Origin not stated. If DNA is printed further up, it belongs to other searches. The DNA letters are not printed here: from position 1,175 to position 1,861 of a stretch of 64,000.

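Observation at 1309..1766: Avd/23S-IVS-type four-helix-bundle gene bracketed by perfect 25-bp inverted repeats between dprA and topA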

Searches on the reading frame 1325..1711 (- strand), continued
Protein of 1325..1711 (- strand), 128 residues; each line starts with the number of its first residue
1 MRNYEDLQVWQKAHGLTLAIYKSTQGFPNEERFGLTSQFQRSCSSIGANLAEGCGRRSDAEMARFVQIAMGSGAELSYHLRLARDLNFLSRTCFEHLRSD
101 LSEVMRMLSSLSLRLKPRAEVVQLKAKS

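Call 70: get_annotated_region(hit=H46, flank=8000)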
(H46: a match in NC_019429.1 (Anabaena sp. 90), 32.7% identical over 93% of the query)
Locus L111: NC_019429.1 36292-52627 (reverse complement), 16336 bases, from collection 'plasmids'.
description: Anabaena sp. 90 plasmid pANA02, complete sequence
organism: Anabaena sp. 90 (NCBI taxid 46234)
taxonomy: Bacteria; Cyanobacteriota; Cyanophyceae; Nostocales; Nostocaceae; Anabaena; Anabaena sp. 90
host: -; source: -; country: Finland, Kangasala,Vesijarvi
typing (MOB-suite, as given by PLSDB): non-mobilizable
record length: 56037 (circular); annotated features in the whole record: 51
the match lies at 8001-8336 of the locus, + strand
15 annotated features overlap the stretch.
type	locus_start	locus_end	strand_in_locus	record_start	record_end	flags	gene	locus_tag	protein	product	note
CDS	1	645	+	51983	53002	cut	-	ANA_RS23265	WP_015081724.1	PDDEXK nuclease domain-containing protein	-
CDS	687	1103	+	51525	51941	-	-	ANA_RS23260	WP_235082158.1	HepT-like ribonuclease domain-containing protein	-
CDS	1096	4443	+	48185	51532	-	cas10d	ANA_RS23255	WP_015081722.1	type I-D CRISPR-associated protein Cas10d/Csc3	-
CDS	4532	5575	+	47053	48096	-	cas7d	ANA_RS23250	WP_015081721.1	type I-D CRISPR-associated protein Cas7/Csc2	-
CDS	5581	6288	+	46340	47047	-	cas5d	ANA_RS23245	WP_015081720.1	type I-D CRISPR-associated protein Cas5/Csc1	-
CDS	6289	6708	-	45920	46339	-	-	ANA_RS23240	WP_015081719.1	hypothetical protein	-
CDS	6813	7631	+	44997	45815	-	cas6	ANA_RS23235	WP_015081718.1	CRISPR-associated endoribonuclease Cas6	GO:0043571 - maintenance of CRISPR repeat elements [Evidence IEA]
CDS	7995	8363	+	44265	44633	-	-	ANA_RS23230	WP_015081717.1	four helix bundle protein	-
CDS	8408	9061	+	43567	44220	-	cas4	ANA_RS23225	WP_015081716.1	CRISPR-associated protein Cas4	GO:0043571 - maintenance of CRISPR repeat elements [Evidence IEA]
CDS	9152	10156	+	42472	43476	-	cas1d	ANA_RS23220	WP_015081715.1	type I-D CRISPR-associated endonuclease Cas1d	GO:0043571 - maintenance of CRISPR repeat elements [Evidence IEA]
CDS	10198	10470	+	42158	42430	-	cas2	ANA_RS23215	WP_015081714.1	CRISPR-associated endonuclease Cas2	GO:0043571 - maintenance of CRISPR repeat elements [Evidence IEA]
CDS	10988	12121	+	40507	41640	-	-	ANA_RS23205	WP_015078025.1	ISAs1-like element ISAsp2 family transposase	-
CDS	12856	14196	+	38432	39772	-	-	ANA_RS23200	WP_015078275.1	IS4-like element ISAsp3 family transposase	-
CDS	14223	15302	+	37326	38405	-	-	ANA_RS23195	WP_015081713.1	hypothetical protein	-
CDS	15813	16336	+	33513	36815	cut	-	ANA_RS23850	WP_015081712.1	hypothetical protein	-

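Call 71: get_annotated_region(hit=H47, flank=8000)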
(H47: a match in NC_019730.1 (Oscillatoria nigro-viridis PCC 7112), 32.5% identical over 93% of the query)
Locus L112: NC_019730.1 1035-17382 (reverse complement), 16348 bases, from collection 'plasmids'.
description: Oscillatoria nigro-viridis PCC 7112 plasmid pOSC7112.02, complete sequence
organism: Oscillatoria nigro-viridis PCC 7112 (NCBI taxid 179408)
taxonomy: Bacteria; Cyanobacteriota; Cyanophyceae; Oscillatoriales; Oscillatoriaceae; Oscillatoria; Oscillatoria nigro-viridis; Oscillatoria nigro-viridis PCC 7112
host: -; source: -; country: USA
typing (MOB-suite, as given by PLSDB): conjugative; replicon rep_cluster_309; relaxase MOBP; mating-pair formation MPF_T
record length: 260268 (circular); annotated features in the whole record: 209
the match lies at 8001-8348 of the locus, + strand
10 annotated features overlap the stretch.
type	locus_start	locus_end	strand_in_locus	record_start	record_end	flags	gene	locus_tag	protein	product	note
CDS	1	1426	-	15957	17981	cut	-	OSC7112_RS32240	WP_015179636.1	hypothetical protein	-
CDS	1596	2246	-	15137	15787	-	-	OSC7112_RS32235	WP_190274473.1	hypothetical protein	-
CDS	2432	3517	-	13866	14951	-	-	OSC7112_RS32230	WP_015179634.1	hypothetical protein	-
CDS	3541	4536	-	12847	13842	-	-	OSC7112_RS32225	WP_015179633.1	hypothetical protein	-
CDS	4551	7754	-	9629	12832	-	-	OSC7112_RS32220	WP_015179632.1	ATP-binding protein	-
CDS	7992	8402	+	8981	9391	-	-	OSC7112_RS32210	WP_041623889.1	four helix bundle protein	-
CDS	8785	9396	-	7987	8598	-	-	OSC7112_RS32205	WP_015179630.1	hypothetical protein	-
CDS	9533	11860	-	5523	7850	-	-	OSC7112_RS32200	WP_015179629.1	hypothetical protein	-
CDS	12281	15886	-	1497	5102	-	-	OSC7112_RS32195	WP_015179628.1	hypothetical protein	-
CDS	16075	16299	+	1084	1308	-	-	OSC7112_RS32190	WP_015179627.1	hypothetical protein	-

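Call 72: get_annotated_region(hit=H55, flank=8000)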
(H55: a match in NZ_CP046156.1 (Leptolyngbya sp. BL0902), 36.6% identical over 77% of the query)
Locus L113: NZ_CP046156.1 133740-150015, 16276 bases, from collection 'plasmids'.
description: Leptolyngbya sp. BL0902 plasmid unnamed1, complete sequence
organism: Leptolyngbya sp. BL0902 (NCBI taxid 1115757)
taxonomy: Bacteria; Cyanobacteriota; Cyanophyceae; Leptolyngbyales; Leptolyngbyaceae; Leptolyngbya; Leptolyngbya sp. BL0902
host: -; source: cell culture,open pond on an algae farm; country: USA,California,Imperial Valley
typing (MOB-suite, as given by PLSDB): non-mobilizable
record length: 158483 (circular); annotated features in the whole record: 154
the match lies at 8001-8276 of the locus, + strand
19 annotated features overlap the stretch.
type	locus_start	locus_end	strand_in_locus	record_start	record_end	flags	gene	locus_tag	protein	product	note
CDS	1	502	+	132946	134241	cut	-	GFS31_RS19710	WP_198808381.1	hypothetical protein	-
CDS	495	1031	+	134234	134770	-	-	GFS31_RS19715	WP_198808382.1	hypothetical protein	-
CDS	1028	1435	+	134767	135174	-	-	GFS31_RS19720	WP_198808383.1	hypothetical protein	-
CDS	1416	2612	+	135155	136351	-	-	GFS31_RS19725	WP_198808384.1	M23 family metallopeptidase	GO:0006508 - proteolysis [Evidence IEA]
CDS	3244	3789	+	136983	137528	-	-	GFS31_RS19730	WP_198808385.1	hypothetical protein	-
CDS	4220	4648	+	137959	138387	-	-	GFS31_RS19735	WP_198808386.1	EVE domain-containing protein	-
CDS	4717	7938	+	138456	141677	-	-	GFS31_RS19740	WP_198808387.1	DUF499 domain-containing protein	-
CDS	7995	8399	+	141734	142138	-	-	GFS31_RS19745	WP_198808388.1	four helix bundle protein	-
CDS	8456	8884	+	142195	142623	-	-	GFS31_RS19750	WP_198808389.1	hypothetical protein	-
CDS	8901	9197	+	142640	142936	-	-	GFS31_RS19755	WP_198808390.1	hypothetical protein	-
CDS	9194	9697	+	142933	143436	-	-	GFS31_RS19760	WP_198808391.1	PIN domain-containing protein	-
CDS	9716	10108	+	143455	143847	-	-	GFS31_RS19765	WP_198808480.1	hypothetical protein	-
CDS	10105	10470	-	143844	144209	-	-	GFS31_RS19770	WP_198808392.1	DUF5615 family PIN-like protein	-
CDS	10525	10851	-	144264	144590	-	-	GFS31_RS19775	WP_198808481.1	DUF433 domain-containing protein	-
CDS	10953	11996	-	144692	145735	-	-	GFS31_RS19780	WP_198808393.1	macro domain-containing protein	-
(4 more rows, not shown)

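Call 73: get_annotated_region(hit=H65, flank=8000)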
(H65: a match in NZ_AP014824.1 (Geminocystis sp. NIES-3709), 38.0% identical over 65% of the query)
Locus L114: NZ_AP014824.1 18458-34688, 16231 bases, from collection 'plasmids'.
description: Geminocystis sp. NIES-3709 plasmid pGM3709_03, complete sequence
organism: Geminocystis sp. NIES-3709 (NCBI taxid 1617448)
taxonomy: Bacteria; Cyanobacteriota; Cyanophyceae; Chroococcales; Geminocystaceae; Geminocystis; Geminocystis sp. NIES-3709
host: -; source: -; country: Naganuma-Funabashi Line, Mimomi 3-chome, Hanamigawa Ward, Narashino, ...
typing (MOB-suite, as given by PLSDB): non-mobilizable
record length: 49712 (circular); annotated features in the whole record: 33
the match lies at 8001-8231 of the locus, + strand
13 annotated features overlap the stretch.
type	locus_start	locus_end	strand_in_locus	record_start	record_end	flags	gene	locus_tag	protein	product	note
CDS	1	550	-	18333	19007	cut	-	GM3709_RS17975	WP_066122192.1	hypothetical protein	-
CDS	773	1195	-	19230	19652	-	-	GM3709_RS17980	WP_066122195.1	putative toxin-antitoxin system toxin component, PIN family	-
CDS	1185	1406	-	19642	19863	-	-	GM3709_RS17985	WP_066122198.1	hypothetical protein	-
CDS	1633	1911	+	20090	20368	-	-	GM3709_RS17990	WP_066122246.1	DUF433 domain-containing protein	-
CDS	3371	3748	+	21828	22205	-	-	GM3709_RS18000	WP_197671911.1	hypothetical protein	-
CDS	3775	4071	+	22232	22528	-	-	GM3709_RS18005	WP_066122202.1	hypothetical protein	-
CDS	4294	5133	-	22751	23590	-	-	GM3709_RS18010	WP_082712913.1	IS5 family transposase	-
CDS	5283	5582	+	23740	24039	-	-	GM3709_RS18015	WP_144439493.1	hypothetical protein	-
CDS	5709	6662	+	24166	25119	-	-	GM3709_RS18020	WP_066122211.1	site-specific integrase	GO:0015074 - DNA integration [Evidence IEA]; GO:0006310 - DNA recombination [Evidence IEA]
CDS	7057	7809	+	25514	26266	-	-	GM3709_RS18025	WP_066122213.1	AAA family ATPase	-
CDS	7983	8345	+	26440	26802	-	-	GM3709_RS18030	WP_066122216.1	four helix bundle protein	-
CDS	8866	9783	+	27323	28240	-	-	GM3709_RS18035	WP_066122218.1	ParB/RepB/Spo0J family partition protein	GO:0007059 - chromosome segregation [Evidence IEA]; GO:0000910 - cytokinesis [Evidence IEA]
CDS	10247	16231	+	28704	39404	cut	-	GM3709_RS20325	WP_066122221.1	PD40 domain-containing protein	-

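Call 74: get_annotated_region(hit=H67, flank=8000)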
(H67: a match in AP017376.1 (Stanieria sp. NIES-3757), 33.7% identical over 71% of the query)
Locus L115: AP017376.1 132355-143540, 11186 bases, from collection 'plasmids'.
description: Stanieria sp. NIES-3757 plasmid plasmid1 DNA, complete genome
organism: Stanieria sp. NIES-3757 (NCBI taxid 1807358)
taxonomy: Bacteria; Cyanobacteriota; Cyanophyceae; Pleurocapsales; Dermocarpellaceae; Stanieria; Stanieria sp. NIES-3757
host: -; source: -; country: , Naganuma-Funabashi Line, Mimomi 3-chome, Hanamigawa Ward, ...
typing (MOB-suite, as given by PLSDB): conjugative; replicon rep_cluster_35; relaxase MOBP; mating-pair formation MPF_T
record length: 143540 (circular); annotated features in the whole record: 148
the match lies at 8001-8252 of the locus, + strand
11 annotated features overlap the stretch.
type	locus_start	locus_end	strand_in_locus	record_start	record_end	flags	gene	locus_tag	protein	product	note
CDS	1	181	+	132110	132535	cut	-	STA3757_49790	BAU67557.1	hypothetical protein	-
CDS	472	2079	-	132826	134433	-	-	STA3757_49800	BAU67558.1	ATPase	-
CDS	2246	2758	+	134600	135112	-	-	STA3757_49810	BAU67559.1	hypothetical protein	-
CDS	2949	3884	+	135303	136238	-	-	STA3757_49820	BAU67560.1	hypothetical protein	-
CDS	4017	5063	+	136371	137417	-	-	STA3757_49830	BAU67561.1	Fic family protein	-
CDS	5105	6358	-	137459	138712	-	-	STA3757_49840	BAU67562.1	similar to mobilization protein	-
CDS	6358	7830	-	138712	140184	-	-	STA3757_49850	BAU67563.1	hypothetical protein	-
CDS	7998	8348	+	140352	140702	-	-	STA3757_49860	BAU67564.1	S23 ribosomal protein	-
CDS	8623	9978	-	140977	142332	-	-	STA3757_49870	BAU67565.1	putative transposase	-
CDS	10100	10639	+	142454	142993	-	-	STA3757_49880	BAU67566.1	hypothetical protein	-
CDS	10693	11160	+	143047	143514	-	-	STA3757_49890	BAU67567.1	hypothetical protein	-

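Call 76: search_protein_families(library=ncbifam, proteins=[window:1328-1711:-], max_evalue=0.001)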
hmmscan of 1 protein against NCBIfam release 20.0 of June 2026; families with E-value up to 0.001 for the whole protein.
window:1328-1711:- (128 aa): 4 families
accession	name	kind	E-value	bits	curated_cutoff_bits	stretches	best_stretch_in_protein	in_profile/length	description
TIGR02436.1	TIGR02436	subfamily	9.1e-35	119.2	24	1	9-114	1-107/109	four helix bundle protein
NF008911.0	PRK12275.1-2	subfamily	7.2e-31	107.1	137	1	1-115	1-115/118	hypothetical protein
NF008912.0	PRK12275.1-6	subfamily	2.6e-23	82.3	124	1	3-112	2-108/117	hypothetical protein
NF033474.1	DivGenRetAVD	equivalog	6.8e-06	26.4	80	1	7-109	1-100/104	diversity-generating retroelement protein Avd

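Call 77: search_protein_families(library=padloc, proteins=[window:1328-1711:-], max_evalue=0.01)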
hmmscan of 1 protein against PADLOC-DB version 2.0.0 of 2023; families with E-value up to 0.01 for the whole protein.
window:1328-1711:- (128 aa): 0 families
